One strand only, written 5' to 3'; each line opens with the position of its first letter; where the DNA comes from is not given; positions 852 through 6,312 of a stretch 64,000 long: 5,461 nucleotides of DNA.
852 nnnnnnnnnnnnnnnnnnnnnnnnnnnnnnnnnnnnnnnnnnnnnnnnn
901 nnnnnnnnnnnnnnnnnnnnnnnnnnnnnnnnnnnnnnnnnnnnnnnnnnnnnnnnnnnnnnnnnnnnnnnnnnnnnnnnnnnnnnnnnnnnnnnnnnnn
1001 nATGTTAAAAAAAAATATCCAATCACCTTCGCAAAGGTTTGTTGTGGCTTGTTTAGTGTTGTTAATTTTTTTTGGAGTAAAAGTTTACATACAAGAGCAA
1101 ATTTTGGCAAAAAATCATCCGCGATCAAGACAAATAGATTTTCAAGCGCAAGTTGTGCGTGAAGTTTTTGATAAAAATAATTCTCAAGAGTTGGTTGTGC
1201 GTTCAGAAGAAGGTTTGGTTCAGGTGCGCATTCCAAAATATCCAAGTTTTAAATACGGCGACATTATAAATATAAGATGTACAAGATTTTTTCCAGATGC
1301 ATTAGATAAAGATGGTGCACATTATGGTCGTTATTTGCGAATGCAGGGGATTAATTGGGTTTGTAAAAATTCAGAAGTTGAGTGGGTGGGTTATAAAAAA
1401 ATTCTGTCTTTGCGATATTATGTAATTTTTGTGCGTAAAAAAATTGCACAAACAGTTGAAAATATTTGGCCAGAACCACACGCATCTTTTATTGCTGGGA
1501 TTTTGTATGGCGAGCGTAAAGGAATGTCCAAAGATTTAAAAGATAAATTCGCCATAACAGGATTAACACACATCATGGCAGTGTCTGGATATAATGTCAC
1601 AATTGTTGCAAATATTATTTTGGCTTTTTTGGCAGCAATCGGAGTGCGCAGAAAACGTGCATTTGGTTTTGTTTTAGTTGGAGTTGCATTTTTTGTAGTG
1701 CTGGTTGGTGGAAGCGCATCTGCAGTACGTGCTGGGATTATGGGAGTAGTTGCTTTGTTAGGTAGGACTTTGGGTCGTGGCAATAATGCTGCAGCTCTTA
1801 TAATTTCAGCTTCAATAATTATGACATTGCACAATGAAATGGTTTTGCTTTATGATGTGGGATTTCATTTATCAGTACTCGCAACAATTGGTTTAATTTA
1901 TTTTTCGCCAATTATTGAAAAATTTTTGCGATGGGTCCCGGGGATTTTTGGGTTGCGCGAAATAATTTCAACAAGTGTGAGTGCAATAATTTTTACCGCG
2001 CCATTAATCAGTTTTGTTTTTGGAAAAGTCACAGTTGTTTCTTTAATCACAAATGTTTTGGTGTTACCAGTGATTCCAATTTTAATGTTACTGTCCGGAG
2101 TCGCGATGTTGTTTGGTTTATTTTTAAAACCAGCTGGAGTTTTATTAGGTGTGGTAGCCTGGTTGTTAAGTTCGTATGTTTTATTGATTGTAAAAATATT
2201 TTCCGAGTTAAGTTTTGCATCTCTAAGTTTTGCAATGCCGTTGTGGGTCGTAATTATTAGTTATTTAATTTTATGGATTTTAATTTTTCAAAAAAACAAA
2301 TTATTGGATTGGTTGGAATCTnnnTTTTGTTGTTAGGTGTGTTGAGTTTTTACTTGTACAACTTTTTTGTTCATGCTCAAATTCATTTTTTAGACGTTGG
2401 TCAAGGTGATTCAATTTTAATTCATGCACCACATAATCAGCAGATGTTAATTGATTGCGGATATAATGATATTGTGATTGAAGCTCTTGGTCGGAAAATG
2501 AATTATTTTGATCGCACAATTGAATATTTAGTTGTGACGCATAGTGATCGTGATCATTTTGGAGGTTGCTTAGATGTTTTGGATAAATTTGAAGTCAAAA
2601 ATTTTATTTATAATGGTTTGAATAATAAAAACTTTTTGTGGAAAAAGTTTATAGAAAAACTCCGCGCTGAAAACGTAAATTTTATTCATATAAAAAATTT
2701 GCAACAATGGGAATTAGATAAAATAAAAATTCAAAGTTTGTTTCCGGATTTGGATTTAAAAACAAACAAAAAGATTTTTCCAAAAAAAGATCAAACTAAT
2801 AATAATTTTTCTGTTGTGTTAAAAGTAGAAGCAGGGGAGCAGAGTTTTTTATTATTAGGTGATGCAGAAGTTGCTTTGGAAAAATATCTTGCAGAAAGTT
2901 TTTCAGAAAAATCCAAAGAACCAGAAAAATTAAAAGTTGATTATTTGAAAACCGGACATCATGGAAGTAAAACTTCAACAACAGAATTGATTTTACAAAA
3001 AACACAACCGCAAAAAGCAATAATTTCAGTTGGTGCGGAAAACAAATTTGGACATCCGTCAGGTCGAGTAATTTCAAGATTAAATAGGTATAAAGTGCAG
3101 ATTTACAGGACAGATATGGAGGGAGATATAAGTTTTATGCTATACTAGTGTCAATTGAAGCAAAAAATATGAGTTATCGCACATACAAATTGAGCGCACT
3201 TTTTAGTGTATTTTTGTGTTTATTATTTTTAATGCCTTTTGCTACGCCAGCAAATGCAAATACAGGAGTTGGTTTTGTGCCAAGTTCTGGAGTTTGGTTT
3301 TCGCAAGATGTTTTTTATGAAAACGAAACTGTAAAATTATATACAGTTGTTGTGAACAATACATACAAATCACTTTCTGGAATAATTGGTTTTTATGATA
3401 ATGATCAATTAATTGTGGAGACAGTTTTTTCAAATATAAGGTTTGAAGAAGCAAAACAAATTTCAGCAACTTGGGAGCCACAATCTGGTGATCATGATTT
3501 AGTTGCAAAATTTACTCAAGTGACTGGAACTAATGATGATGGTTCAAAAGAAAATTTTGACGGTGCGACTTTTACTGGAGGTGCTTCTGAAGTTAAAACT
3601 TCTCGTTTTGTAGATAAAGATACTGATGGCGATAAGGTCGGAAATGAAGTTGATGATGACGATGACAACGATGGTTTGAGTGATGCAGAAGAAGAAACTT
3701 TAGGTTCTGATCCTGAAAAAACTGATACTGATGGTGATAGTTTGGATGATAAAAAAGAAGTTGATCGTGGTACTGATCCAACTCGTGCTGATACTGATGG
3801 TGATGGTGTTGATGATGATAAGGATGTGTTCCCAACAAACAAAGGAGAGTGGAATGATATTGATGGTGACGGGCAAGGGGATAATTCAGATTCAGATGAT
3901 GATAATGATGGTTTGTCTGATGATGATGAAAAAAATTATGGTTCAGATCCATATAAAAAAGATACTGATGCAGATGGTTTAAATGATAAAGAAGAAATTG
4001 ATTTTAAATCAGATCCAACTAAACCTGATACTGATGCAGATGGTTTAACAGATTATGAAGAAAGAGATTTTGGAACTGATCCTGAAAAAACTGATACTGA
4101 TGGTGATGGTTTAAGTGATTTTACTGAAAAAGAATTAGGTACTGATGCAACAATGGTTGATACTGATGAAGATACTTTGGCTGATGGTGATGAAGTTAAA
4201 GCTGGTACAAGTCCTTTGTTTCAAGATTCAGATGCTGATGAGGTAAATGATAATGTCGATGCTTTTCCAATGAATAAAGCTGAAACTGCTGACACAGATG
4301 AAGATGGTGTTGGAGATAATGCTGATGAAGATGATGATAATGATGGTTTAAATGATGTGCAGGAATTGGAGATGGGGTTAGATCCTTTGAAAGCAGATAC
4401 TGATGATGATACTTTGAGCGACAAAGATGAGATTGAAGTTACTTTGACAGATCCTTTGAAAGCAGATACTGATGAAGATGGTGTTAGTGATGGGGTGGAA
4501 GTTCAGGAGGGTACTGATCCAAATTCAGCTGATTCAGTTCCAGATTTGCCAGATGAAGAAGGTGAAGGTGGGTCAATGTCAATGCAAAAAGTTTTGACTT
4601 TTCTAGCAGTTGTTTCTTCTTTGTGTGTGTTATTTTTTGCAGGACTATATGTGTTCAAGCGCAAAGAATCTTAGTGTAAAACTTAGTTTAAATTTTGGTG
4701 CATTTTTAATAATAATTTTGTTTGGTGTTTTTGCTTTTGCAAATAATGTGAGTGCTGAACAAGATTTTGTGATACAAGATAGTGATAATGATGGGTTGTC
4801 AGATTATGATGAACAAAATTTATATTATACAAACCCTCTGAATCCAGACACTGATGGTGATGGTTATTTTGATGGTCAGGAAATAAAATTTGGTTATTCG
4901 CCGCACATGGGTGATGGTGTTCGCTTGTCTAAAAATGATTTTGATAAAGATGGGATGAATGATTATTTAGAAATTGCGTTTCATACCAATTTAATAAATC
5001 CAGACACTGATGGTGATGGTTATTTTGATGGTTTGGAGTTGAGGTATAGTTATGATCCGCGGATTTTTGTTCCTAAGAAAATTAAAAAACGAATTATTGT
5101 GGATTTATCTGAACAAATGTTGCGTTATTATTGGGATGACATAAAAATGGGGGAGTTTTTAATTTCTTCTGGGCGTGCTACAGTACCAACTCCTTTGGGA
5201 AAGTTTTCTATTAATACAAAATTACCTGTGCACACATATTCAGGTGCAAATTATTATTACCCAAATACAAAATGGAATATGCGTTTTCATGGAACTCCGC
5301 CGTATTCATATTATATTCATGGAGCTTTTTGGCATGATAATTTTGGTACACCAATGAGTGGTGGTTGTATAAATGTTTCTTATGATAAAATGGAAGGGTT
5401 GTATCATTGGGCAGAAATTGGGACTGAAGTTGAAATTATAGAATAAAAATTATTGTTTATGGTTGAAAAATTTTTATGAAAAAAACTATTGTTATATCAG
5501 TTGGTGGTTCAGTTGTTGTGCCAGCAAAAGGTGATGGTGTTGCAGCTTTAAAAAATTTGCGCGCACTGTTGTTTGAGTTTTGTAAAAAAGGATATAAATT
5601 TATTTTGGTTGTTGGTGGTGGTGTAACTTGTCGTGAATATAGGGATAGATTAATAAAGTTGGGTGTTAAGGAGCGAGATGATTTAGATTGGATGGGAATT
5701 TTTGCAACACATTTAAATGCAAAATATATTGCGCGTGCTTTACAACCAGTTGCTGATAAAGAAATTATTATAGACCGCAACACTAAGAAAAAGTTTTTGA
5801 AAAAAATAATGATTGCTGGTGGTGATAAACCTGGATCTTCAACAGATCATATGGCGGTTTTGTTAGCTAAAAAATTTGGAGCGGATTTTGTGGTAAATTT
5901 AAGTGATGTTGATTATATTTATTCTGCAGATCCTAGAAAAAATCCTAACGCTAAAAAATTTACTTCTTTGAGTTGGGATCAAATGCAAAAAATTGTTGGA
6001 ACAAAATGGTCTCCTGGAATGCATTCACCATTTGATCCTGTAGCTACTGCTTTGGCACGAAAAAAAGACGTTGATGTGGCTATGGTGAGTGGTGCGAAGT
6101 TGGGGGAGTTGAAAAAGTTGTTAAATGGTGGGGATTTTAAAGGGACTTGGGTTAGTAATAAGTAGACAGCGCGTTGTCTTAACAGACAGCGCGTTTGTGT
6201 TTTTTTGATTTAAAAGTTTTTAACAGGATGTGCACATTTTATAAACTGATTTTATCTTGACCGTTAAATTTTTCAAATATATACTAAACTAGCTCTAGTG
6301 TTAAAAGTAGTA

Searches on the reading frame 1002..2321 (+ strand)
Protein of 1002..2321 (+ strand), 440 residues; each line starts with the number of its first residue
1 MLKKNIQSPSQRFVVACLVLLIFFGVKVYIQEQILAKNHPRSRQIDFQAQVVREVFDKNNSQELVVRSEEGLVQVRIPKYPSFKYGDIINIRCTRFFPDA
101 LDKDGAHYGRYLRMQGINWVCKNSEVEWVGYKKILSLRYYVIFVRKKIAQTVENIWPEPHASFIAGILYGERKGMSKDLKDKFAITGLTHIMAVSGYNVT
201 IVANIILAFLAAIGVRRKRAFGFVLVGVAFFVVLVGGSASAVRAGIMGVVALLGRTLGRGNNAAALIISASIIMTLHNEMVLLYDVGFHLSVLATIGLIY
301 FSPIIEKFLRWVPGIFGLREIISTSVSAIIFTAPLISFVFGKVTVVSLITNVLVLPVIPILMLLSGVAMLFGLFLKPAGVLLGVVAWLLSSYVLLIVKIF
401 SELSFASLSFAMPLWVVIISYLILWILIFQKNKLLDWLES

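Call 48: find_encoding_contigs(protein=window:1002-2321:+, flank=10000, max_places=3)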
Protein window:1002-2321:+ (440 aa): 5 contigs read that carry it; 3 places shown.
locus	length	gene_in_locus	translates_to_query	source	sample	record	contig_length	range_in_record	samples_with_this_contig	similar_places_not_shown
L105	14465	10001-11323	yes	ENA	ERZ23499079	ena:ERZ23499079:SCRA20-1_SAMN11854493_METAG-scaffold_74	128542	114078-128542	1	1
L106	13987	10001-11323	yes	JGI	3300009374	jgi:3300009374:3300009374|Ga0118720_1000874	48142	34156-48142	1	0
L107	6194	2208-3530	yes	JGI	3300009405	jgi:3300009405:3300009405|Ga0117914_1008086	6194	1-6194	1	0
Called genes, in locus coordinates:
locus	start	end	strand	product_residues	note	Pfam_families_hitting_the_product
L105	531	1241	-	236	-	PF00849:PseudoU_synth_2 (weak), PF01509:TruB_N, PF16198:TruB_C_2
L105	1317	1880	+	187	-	-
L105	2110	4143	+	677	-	PF04760:IF2_N, PF00009:GTP_EFTU, PF00071:Ras (weak), PF01926:MMR_HSR1, PF08477:Roc (weak), PF22042:EF-G_D2, PF11987:IF-2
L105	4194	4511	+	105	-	PF00085:Thioredoxin, PF00578:AhpC-TSA (weak), PF08534:Redoxin (faint), PF13098:Thioredoxin_2, PF13905:Thioredoxin_8 (weak)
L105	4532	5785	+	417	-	PF02812:ELFV_dehydrog_N, PF00208:ELFV_dehydrog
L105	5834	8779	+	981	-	PF00133:tRNA-synt_1, PF01406:tRNA-synt_1e (faint), PF09334:tRNA-synt_1g, PF13603:tRNA-synt_1_2, PF00133:tRNA-synt_1, PF08264:Anticodon_1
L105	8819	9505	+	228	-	-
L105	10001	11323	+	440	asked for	PF03772:Competence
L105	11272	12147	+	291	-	PF00753:Lactamase_B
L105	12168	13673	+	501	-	-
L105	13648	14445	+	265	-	PF18884:TSP3_bac (weak), PF03734:YkuD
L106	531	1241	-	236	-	PF00849:PseudoU_synth_2 (weak), PF01509:TruB_N, PF16198:TruB_C_2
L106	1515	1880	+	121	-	-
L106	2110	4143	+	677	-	PF04760:IF2_N, PF00009:GTP_EFTU, PF00071:Ras (weak), PF01926:MMR_HSR1, PF08477:Roc (weak), PF22042:EF-G_D2, PF11987:IF-2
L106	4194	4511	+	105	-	PF00085:Thioredoxin, PF00578:AhpC-TSA (weak), PF08534:Redoxin (faint), PF13098:Thioredoxin_2, PF13905:Thioredoxin_8 (weak)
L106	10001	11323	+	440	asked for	PF03772:Competence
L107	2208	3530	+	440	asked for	PF03772:Competence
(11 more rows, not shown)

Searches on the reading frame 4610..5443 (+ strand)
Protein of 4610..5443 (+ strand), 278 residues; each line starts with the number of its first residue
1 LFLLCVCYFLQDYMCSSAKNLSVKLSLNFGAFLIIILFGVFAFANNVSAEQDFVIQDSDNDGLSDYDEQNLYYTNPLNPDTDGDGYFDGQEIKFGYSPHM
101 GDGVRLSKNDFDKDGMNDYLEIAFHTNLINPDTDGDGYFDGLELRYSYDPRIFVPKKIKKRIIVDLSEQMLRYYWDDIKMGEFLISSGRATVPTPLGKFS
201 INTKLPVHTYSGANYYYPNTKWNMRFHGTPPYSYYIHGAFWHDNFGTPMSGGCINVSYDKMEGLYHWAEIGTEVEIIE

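Call 71: search_protein_families(library=pfam, proteins=[window:4610-5443:+], max_evalue=0.00001)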
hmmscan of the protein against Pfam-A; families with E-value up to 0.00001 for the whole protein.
window:4610-5443:+ (278 aa): 2 families
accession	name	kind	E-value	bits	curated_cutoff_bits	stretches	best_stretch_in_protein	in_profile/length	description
PF03734.19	YkuD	-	1.5e-19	71.5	23.4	1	160-276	2-146/146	L,D-transpeptidase catalytic domain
PF18884.5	TSP3_bac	-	4.3e-13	49.3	25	0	57-79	1-22/22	Bacterial TSP3 repeat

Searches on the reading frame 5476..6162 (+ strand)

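Call 71: search_protein_families(library=pfam, proteins=[window:5476-6162:+], max_evalue=0.00001)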
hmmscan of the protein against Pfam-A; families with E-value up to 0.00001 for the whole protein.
window:5476-6162:+ (229 aa): 1 family
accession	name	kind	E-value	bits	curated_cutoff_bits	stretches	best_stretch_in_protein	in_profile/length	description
PF00696.33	AA_kinase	-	1.1e-30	107.6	24.9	1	3-202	1-231/234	Amino acid kinase family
